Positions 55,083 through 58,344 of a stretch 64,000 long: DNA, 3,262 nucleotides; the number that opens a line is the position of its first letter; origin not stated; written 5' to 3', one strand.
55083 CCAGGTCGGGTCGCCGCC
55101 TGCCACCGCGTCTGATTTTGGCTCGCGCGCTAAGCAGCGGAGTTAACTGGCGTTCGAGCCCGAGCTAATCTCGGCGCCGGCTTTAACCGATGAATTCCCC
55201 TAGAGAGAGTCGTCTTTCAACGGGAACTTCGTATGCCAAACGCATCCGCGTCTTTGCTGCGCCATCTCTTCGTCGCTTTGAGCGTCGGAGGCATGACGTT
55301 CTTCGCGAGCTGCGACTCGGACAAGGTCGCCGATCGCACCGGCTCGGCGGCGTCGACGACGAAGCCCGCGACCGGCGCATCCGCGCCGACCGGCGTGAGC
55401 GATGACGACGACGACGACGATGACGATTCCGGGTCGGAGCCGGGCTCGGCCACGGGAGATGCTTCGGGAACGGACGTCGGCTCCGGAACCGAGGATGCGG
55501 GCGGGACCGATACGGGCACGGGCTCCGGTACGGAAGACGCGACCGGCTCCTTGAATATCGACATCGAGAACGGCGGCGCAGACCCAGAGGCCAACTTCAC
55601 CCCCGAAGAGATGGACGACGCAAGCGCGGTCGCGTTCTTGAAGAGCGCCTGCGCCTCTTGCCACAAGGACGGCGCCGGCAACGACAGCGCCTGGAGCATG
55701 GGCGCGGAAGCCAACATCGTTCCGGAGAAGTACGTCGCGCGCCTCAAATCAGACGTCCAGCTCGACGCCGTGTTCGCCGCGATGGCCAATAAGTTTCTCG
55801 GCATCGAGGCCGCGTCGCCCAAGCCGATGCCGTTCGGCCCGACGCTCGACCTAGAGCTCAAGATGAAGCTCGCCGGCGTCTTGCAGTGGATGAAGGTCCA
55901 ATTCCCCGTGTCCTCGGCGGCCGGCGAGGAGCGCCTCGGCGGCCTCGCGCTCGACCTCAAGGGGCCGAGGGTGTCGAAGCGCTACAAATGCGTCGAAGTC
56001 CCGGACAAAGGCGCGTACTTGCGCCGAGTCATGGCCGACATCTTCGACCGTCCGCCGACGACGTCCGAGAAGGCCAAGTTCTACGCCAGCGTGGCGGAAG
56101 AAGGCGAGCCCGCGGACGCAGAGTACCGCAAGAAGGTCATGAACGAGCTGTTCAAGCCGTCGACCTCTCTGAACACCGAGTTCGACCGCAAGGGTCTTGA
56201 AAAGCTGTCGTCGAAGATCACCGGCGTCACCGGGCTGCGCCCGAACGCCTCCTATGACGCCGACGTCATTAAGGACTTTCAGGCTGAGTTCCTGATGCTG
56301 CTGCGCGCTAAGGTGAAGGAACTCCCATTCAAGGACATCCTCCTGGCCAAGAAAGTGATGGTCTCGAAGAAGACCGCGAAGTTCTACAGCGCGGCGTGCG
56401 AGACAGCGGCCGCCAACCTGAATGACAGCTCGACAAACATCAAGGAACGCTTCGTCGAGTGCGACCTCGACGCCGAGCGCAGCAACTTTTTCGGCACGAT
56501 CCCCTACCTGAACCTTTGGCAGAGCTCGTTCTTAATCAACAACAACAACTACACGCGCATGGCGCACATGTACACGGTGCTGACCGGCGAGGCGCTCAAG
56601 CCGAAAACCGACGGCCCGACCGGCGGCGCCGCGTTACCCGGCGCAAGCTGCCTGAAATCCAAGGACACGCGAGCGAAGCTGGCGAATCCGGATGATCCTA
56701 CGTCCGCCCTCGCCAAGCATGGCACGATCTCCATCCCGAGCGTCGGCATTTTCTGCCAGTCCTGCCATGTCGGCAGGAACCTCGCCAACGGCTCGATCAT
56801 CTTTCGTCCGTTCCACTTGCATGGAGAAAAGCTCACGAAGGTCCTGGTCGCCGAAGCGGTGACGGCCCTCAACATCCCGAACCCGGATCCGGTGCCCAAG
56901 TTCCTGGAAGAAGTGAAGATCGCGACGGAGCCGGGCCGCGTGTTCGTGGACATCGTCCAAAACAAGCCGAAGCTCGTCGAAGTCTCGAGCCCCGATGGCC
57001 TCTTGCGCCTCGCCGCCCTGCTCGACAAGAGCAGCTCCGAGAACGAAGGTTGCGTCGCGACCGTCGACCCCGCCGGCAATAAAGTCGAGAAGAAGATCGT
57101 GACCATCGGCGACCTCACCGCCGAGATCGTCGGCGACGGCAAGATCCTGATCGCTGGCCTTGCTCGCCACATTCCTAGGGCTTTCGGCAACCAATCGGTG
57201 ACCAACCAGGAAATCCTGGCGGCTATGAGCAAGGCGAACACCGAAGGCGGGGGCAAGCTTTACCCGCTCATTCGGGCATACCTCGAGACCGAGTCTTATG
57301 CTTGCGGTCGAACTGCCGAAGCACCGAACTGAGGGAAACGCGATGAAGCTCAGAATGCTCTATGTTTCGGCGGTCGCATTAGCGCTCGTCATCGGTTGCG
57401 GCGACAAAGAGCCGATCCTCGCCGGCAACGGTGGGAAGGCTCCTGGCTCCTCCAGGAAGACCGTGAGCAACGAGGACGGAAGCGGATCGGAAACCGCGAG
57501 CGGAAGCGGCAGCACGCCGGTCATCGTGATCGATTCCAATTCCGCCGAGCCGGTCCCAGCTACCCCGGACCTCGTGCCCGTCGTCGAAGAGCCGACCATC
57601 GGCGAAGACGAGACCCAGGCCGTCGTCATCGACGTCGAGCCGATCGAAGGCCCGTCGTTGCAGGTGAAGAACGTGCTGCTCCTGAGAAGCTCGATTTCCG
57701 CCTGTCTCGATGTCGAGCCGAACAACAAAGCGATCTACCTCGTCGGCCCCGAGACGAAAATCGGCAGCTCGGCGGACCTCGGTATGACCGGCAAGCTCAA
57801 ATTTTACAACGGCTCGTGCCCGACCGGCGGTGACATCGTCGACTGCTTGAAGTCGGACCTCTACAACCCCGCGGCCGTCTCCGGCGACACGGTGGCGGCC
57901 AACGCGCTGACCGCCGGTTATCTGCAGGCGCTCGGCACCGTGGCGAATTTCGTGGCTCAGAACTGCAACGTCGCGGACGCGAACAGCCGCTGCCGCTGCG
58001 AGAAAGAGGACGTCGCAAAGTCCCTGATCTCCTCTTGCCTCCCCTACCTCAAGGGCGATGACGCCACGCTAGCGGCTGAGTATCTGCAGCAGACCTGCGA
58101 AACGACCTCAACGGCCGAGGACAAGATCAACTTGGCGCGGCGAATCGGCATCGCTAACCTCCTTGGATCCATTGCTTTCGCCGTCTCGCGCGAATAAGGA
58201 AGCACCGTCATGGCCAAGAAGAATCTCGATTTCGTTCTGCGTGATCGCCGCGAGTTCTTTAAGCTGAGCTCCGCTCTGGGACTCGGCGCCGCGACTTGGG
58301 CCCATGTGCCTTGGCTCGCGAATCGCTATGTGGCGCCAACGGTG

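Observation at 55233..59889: Diheme CxxCH lipoprotein, Cys-rich lipoprotein and Tat-exported protein immediately downstream of the opp operon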

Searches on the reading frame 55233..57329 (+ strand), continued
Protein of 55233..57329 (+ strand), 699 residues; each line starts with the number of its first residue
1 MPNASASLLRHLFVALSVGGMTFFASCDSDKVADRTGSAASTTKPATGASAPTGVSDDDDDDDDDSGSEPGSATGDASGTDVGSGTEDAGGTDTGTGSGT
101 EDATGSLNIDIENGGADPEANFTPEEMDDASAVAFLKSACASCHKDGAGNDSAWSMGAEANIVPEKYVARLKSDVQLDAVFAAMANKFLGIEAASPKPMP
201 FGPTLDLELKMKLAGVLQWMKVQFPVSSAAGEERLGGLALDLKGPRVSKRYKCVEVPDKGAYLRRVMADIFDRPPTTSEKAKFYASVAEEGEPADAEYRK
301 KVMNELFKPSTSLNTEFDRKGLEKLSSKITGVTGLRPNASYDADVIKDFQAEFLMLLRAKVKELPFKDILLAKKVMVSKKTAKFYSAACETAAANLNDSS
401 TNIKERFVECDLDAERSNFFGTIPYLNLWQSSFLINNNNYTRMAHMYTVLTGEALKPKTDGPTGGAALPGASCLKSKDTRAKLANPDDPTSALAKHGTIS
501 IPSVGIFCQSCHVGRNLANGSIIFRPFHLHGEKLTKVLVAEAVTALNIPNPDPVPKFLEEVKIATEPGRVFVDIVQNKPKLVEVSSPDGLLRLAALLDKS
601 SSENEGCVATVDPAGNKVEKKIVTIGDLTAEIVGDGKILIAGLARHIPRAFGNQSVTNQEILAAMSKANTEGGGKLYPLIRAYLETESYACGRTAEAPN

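Call 83: find_encoding_contigs(protein=P0046, flank=6000, max_places=1)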
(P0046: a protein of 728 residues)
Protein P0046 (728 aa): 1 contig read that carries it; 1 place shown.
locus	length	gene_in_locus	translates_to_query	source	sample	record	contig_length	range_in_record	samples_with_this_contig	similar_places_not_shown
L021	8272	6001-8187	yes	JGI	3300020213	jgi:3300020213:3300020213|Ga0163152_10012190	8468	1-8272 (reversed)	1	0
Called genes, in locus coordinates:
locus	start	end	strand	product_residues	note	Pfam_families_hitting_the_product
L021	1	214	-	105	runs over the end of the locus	-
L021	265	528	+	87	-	PF13711:DUF4160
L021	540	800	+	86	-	-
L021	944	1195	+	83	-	-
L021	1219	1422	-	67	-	PF14255:Zn_ribbon_21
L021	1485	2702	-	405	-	-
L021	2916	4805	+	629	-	PF23952:LRR_EndoS (faint), PF14580:LRR_9 (weak), PF12799:LRR_4 (weak), PF13855:LRR_8 (weak), PF14580:LRR_9 (weak), PF12799:LRR_4 (weak), PF13855:LRR_8 (weak), PF12799:LRR_4 (weak)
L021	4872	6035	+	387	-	-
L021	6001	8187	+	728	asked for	-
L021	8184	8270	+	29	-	?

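Call 85: predict_structure(alignment_id=A7)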
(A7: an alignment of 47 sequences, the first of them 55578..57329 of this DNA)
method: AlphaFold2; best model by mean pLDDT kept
length: 584 residues; sequences in the alignment: 47
mean_pLDDT: 91.3   pTM: 0.88
mean pLDDT of the five models: 91.3, 89.9, 90.0, 89.8, 88.8
residues with pLDDT >= 90: 426; 70-90: 141; 50-70: 9; < 50: 8
segments of 3 or more residues with pLDDT < 50: 1-3, 580-584
pLDDT, mean of each block of 10 residues (from residue 1): 64 95 91 85 80 91 94 85 83 93 96 89 83 84 95 97 92 90 96 96 97 96 96 98 98 98 98 98 92 97 97 96 93 93 78 86 96 94 88 86 96 95 92 90 93 95 93 94 89 87 92 95 94 93 90 96 98 79 41
secondary structure, 60 per line:
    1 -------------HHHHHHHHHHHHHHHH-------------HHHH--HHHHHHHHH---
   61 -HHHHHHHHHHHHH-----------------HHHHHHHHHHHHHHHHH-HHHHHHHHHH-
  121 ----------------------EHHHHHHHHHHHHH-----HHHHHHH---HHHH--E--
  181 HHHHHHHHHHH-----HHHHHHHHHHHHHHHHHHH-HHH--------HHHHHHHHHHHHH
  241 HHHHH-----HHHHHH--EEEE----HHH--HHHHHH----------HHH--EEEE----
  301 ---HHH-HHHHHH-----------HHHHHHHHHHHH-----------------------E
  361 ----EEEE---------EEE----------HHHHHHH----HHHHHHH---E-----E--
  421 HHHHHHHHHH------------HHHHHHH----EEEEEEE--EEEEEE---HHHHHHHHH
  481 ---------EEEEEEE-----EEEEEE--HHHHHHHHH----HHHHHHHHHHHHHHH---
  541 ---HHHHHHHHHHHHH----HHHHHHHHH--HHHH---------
elements in order: H14-29 H43-46 H49-57 H62-74 H92-108 H110-119 H144-156 H162-168 H172-175 H181-191 H197-215 H228-245 H251-256 E259-262 H272-277 E293-296 H308-313 H325-336 E365-368 E378-380 H391-397 H402-408 H421-430 H443-449 E454-460 E463-468 H472-480 E490-496 E502-507 H510-518 H523-537 H544-556 H561-569 H572-575

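Call 88: fold_search(model_id=the predicted structure, library=pdb)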
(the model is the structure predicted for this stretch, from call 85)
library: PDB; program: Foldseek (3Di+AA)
matches with E <= 10: 124; with E <= 0.001: 0
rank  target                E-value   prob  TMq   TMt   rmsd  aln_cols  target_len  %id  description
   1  3lkh_B                6.8e-01  0.03  0.09  0.10  25.3       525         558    9  Inhibitors of Hepatitis C Virus Polymerase: Synthesis and Characterization of Novel 6-Fluoro-N-[2-Hydroxy-1(S)-Benzami (released 2010-03-23)
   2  1nhv_B                1.0e+00  0.03  0.09  0.09  23.5       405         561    9  Hepatitis C virus RNA polymerase in complex with non-nucleoside analogue inhibitor (released 2003-03-18)
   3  9b62_A                1.0e+00  0.02  0.09  0.07  27.1       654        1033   10  Human RANBP2/RAN(GTP)/RANGAP1-SUMO1/UBC9/CRM1/RAN(GTP) - composite map and model (released 2024-10-16)
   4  2ax0_B                1.0e+00  0.02  0.09  0.09  25.2       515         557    9  Hepatitis C Virus NS5b RNA Polymerase in complex with a covalent inhibitor (5x) (released 2006-01-24)
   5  5czb_A                1.3e+00  0.02  0.09  0.09  25.2       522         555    9  HCV NS5B IN COMPLEX WITH LIGAND IDX17119-5 (released 2016-06-15)
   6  2jc1_A                1.5e+00  0.02  0.09  0.09  25.0       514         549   10  CRYSTAL STRUCTURE OF HEPATITIS C VIRUS POLYMERASE IN COMPLEX WITH INHIBITOR SB698223 (released 2007-02-13)
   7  2ax1_B                1.5e+00  0.02  0.09  0.09  25.3       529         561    9  Hepatitis C Virus NS5b RNA Polymerase in complex with a covalent inhibitor (5ee) (released 2006-01-24)
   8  5hmx                  1.8e+00  0.02  0.10  0.10  26.1       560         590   11  Dengue serotype 3 RNA-dependent RNA polymerase bound to compound 10 (released 2016-03-30)
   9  3hhk_A                1.9e+00  0.01  0.09  0.09  23.0       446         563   10  HCV NS5b polymerase complex with a substituted benzothiadizine (released 2009-09-08)
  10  4ry7_A                2.0e+00  0.02  0.09  0.09  23.6       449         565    8  C-terminal mutant (D559E) of HCV/J4 RNA polymerase (released 2014-12-31)
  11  5czb_B                2.1e+00  0.01  0.09  0.09  23.2       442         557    9  HCV NS5B IN COMPLEX WITH LIGAND IDX17119-5 (released 2016-06-15)
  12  6tvo_A                2.1e+00  0.01  0.09  0.07  27.4       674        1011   10  Human CRM1-RanGTP in complex with Leptomycin B (released 2020-07-08)
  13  3wyg_C                2.2e+00  0.02  0.09  0.07  29.2       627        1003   10  Crystal structure of Xpo1p-PKI-Gsp1p-GTP complex (released 2014-11-12)
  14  3h98_A                2.2e+00  0.01  0.09  0.09  26.1       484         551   10  Crystal structure of HCV NS5b 1b with (1,1-dioxo-2H-[1,2,4]benzothiadiazin-3-yl) azolo[1,5-a]pyrimidine derivative (released 2009-10-13)
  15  2gc8_A                2.5e+00  0.01  0.09  0.09  23.2       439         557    9  Structure of a Proline Sulfonamide Inhibitor Bound to HCV NS5b Polymerase (released 2006-06-13)
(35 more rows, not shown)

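Call 99: search_protein_families(library=pfam, proteins=[L008:3161-4786:+, L010:11505-13334:+, L009:2943-4265:+, L003:3736-5550:+, L009:892-2229:+, L009:3-854:+], max_evalue=10)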
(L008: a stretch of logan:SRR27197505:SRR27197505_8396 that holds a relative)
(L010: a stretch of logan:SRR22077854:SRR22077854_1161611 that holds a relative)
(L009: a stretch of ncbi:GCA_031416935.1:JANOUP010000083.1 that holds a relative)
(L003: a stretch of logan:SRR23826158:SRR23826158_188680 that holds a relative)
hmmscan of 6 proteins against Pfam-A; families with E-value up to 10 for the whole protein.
L008:3161-4786:+ (542 aa): 0 families

L010:11505-13334:+ (610 aa): 1 family
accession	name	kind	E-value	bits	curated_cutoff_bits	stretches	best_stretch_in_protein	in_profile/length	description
PF10518.14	TAT_signal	-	0.0015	18.8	22.7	1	6-24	2-20/21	TAT (twin-arginine translocation) pathway signal sequence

L009:2943-4265:+ (441 aa): 0 families

L003:3736-5550:+ (605 aa): 1 family
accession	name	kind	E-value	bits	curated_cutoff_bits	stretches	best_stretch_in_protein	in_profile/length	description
PF10518.14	TAT_signal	-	0.025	15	22.7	1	15-33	1-19/21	TAT (twin-arginine translocation) pathway signal sequence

L009:892-2229:+ (446 aa): 4 families
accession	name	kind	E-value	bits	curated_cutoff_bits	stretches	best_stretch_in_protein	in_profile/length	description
PF09106.17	SelB-wing_2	-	0.0049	17.4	22.3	1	338-355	10-27/57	Elongation factor SelB, winged helix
PF07583.16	PSCyt2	-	0.046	14.1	29.8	1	81-149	20-90/209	Protein of unknown function (DUF1549)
PF07631.16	PSD4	-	0.048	14.6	23.3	1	111-200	30-127/128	Protein of unknown function (DUF1592)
PF07627.16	PSCyt3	-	0.54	11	27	1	299-328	66-94/98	Protein of unknown function (DUF1588)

L009:3-854:+ (284 aa): 2 families
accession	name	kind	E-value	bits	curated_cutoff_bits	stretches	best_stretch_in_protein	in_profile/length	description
PF13442.11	Cytochrome_CBB3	-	0.00018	22.2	27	1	214-281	4-67/68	Cytochrome C oxidase, cbb3-type, subunit III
PF12775.13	AAA_7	-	0.26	11.2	25.8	1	80-118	72-109/181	P-loop containing dynein motor region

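Call 128: search_solved_structures(query=A7, max_evalue=1)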
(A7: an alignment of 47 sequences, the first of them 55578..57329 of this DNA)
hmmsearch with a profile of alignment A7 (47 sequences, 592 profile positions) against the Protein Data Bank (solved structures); distinct sequences matched with E-value up to 1: 6.
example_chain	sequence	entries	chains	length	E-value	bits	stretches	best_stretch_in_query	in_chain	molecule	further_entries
6xkx_p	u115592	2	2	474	0.014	17.4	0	49-93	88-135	Cbb3-type cytochrome c oxidase subunit CcoP,Cytochrome c-type cyt cy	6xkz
6xkw_p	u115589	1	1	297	0.072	15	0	49-125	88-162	Cbb3-type cytochrome c oxidase subunit CcoP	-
9g83_v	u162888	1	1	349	0.19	13.7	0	50-88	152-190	Cbb3-type cytochrome c oxidase subunit CcoP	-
6i6u_A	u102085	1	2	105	0.43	12.5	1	193-284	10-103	30S ribosomal protein S6,30S ribosomal protein S6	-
6i6o_A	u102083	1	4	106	0.44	12.4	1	193-284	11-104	30S ribosomal protein S6,30S ribosomal protein S6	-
6i6y_A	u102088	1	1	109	0.5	12.2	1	193-284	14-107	30S ribosomal protein S6,30S ribosomal protein S6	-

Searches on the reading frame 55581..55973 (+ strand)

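Call 37: search_protein_families(library=pfam, proteins=[window:55581-55973:+], max_evalue=10)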
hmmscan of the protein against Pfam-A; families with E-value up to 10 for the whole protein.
seq(131 aa): 1 family
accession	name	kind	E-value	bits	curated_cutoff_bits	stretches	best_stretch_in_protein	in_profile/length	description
PF13442.11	Cytochrome_CBB3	-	0.015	16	27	1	18-37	8-28/68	Cytochrome C oxidase, cbb3-type, subunit III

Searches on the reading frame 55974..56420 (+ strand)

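Call 37: search_protein_families(library=pfam, proteins=[window:55974-56420:+], max_evalue=10)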
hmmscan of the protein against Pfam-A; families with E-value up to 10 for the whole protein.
seq(149 aa): 2 families
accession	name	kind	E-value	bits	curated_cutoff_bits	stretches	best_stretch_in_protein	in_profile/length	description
PF07583.16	PSCyt2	-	0.0034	17.8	29.8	1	5-58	16-63/209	Protein of unknown function (DUF1549)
PF07631.16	PSD4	-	0.089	13.7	23.3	1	93-138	80-126/128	Protein of unknown function (DUF1592)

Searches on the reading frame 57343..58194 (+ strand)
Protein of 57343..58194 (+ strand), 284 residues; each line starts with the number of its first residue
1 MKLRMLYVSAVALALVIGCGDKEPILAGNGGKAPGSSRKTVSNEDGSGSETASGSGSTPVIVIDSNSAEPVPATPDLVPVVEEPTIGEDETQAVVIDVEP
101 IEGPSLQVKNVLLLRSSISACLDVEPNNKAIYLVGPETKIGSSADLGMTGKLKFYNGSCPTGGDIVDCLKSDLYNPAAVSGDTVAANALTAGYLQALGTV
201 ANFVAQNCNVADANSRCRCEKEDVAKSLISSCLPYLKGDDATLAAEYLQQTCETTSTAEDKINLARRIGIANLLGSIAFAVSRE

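Call 3: search_protein_families(library=pfam, proteins=[window:57343-58194:+], max_evalue=1)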
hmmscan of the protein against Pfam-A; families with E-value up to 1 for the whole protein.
window:57343-58194:+ (284 aa): 0 families

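Call 4: search_protein_families(library=ncbifam, proteins=[window:57343-58194:+], max_evalue=1)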
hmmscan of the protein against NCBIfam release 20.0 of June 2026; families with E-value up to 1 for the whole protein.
window:57343-58194:+ (284 aa): 0 families

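Call 44: search_protein_families(library=pfam, alignment_id=A3, max_evalue=10)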
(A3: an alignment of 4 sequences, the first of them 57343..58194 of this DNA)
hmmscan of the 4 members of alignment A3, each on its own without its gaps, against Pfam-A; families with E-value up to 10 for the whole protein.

A. member 1, window:57343-58194:+ (284 aa): 0 families

B. families by the number of members that match (of 4 scanned): 3 families
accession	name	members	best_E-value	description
PF11598.13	COMP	1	0.13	Cartilage oligomeric matrix protein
PF22354.1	Eas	1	0.16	Hydrophobin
PF22584.1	CFAP143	1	1.6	Cilia- and flagella-associated protein 143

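Call 45: search_solved_structures(query=A3, max_evalue=10)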
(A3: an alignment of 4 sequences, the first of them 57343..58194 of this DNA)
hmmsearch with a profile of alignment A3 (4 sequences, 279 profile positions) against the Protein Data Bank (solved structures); distinct sequences matched with E-value up to 10: 1.
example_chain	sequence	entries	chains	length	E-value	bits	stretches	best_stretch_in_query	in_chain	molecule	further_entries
9if7_LW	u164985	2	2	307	0.21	14.8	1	67-107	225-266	U2 small nuclear ribonucleoprotein 40K, putative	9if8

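Call 129: search_solved_structures(query=A9, max_evalue=1)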
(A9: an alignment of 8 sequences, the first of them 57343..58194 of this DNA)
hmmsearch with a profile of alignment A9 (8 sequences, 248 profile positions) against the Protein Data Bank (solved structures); distinct sequences matched with E-value up to 1: 0.
